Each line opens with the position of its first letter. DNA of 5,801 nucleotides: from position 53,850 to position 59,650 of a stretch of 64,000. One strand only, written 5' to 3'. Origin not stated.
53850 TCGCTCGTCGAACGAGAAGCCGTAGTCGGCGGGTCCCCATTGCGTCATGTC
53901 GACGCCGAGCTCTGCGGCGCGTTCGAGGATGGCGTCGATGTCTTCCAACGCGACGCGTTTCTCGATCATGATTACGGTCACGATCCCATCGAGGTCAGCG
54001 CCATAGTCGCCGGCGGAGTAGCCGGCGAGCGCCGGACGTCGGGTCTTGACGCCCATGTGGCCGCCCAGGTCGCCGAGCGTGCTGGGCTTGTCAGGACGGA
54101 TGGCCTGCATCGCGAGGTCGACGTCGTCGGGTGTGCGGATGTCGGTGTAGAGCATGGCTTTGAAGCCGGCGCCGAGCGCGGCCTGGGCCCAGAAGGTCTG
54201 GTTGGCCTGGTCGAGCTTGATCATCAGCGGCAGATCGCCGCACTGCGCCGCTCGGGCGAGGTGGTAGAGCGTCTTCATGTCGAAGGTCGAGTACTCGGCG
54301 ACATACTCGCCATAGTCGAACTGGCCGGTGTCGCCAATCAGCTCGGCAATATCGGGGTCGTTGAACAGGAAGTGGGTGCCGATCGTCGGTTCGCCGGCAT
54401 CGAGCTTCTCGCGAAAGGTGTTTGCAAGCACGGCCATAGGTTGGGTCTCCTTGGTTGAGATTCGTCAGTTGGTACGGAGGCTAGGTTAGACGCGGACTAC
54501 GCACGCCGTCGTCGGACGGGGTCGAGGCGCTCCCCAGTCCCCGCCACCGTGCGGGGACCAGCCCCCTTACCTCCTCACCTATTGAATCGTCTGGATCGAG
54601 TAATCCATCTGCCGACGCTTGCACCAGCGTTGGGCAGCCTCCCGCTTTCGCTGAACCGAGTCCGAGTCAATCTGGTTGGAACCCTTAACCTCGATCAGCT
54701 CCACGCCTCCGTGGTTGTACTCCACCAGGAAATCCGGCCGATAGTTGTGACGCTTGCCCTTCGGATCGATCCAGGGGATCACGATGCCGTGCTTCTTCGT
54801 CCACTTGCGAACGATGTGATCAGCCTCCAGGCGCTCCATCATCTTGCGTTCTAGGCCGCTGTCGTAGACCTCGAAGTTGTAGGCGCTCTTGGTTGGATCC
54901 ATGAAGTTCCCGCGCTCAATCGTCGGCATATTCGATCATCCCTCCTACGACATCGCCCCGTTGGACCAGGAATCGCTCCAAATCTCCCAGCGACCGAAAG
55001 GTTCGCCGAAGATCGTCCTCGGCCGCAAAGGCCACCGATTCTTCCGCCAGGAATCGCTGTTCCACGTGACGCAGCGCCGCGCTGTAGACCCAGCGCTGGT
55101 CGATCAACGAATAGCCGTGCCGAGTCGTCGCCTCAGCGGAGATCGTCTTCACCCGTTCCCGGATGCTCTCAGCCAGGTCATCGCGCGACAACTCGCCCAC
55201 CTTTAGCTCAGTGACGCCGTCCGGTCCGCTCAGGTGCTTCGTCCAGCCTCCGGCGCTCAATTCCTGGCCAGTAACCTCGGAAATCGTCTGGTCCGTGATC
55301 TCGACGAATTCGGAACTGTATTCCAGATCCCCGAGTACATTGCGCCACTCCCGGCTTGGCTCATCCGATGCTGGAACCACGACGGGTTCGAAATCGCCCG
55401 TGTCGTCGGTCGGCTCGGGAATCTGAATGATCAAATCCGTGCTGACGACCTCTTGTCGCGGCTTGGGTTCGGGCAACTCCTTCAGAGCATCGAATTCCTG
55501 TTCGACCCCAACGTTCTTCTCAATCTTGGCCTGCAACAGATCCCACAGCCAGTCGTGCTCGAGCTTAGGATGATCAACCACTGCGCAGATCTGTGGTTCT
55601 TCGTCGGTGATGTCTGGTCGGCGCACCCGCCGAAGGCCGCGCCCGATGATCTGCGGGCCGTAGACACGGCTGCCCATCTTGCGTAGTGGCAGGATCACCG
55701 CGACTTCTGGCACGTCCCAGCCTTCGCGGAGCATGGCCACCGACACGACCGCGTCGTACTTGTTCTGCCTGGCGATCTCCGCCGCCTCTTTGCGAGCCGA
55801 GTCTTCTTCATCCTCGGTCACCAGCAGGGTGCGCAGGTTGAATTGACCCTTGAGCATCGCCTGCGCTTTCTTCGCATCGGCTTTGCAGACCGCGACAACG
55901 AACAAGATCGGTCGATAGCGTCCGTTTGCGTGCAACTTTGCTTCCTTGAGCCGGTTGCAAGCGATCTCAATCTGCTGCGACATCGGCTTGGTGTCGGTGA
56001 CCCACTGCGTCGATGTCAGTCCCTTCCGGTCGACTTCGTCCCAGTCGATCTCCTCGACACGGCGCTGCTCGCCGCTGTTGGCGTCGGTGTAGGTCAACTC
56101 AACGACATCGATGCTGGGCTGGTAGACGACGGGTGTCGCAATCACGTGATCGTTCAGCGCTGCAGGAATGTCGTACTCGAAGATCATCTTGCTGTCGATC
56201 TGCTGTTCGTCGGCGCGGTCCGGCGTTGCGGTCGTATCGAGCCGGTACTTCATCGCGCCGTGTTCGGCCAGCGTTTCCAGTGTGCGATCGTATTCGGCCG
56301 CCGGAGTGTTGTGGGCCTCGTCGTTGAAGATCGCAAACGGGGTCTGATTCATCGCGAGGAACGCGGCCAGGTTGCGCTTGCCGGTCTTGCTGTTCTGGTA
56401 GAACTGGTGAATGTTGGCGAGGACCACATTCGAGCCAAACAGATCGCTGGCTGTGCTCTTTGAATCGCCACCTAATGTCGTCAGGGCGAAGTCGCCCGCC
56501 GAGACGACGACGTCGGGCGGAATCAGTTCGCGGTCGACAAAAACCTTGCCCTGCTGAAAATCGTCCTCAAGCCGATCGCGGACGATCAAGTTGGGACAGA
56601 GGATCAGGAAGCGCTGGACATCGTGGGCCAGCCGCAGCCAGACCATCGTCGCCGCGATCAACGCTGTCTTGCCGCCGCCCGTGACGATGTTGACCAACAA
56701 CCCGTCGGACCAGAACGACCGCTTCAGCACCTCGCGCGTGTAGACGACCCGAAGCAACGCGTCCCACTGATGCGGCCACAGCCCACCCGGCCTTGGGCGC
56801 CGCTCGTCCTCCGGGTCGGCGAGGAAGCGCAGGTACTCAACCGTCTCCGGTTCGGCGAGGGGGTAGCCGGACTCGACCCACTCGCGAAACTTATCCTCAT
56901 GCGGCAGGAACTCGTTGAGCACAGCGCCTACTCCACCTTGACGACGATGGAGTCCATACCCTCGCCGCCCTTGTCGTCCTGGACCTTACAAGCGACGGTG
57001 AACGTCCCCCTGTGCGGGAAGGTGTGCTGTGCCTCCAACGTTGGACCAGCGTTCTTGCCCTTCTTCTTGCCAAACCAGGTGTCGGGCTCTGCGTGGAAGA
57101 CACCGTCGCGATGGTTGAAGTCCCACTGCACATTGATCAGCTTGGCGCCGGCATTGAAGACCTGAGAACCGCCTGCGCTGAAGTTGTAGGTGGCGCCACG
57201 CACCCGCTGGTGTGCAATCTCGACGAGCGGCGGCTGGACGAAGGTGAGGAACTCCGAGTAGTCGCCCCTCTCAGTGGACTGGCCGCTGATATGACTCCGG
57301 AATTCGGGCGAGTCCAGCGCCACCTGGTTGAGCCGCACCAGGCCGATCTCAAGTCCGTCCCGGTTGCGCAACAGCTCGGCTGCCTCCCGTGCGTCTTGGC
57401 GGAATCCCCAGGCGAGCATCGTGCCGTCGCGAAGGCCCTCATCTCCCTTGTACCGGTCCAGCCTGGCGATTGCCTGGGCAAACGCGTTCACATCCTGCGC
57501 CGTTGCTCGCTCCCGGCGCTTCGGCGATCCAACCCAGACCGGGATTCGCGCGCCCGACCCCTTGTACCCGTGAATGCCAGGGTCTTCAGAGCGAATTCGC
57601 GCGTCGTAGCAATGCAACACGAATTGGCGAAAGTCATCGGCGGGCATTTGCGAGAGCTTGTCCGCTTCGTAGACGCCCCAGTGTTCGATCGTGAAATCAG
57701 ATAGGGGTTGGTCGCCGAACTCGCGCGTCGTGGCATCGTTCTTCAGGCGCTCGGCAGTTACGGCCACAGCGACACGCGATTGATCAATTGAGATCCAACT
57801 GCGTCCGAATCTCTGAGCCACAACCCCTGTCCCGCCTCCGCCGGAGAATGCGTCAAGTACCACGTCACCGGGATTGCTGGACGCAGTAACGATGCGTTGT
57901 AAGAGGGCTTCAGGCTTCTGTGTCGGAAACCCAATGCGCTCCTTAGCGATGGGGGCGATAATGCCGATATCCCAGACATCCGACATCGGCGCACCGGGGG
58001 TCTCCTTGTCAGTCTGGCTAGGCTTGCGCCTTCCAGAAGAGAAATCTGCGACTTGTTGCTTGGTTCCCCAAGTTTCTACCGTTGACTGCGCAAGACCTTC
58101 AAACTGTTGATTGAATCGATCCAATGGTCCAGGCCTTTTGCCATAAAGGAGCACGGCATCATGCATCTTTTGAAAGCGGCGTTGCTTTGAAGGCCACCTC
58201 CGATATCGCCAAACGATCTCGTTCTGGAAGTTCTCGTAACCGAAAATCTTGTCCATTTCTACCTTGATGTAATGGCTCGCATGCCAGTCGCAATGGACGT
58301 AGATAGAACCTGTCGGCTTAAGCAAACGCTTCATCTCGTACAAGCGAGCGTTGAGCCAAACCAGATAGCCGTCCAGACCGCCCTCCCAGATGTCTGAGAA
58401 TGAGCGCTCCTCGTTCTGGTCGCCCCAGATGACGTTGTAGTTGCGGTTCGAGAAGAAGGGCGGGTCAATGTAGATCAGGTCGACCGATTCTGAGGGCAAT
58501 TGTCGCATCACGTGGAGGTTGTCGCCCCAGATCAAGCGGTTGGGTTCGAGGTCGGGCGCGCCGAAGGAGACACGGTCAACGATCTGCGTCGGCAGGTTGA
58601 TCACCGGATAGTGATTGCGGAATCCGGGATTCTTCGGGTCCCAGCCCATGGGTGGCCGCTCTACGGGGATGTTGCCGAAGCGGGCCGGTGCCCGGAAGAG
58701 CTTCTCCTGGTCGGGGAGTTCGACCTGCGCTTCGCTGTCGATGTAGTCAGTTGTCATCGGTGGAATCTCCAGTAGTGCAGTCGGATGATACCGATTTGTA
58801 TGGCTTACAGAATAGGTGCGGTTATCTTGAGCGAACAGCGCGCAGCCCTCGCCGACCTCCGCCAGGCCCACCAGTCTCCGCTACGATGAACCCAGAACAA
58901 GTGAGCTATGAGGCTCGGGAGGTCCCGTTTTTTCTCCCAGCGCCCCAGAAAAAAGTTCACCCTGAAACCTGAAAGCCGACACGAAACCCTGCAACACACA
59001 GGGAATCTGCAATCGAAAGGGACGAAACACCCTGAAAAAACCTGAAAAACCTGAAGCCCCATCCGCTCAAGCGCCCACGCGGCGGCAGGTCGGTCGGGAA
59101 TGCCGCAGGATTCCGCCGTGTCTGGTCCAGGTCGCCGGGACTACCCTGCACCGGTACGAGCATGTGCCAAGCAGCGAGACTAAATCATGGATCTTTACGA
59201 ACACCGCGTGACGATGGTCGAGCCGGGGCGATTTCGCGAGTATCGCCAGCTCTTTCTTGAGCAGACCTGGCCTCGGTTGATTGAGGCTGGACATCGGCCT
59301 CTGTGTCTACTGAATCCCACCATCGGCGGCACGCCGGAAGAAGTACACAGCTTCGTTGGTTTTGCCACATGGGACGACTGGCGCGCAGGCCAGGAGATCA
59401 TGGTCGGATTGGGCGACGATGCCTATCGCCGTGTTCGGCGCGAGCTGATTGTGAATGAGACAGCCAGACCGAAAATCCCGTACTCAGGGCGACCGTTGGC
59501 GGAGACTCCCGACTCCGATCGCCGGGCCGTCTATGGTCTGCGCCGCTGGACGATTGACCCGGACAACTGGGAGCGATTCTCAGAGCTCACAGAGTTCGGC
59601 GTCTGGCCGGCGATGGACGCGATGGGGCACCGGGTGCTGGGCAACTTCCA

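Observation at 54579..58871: Type III-like R-M operon with a split Res (SF2 helicase plus separate VRR-NUC-like PD-(D/E)xK nuclease) and a methyltransferase carrying a ~280-aa C-terminal extension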

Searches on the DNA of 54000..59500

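Call 85: search_rna_families(source=window, start=54000, end=59500, threshold=gathering)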
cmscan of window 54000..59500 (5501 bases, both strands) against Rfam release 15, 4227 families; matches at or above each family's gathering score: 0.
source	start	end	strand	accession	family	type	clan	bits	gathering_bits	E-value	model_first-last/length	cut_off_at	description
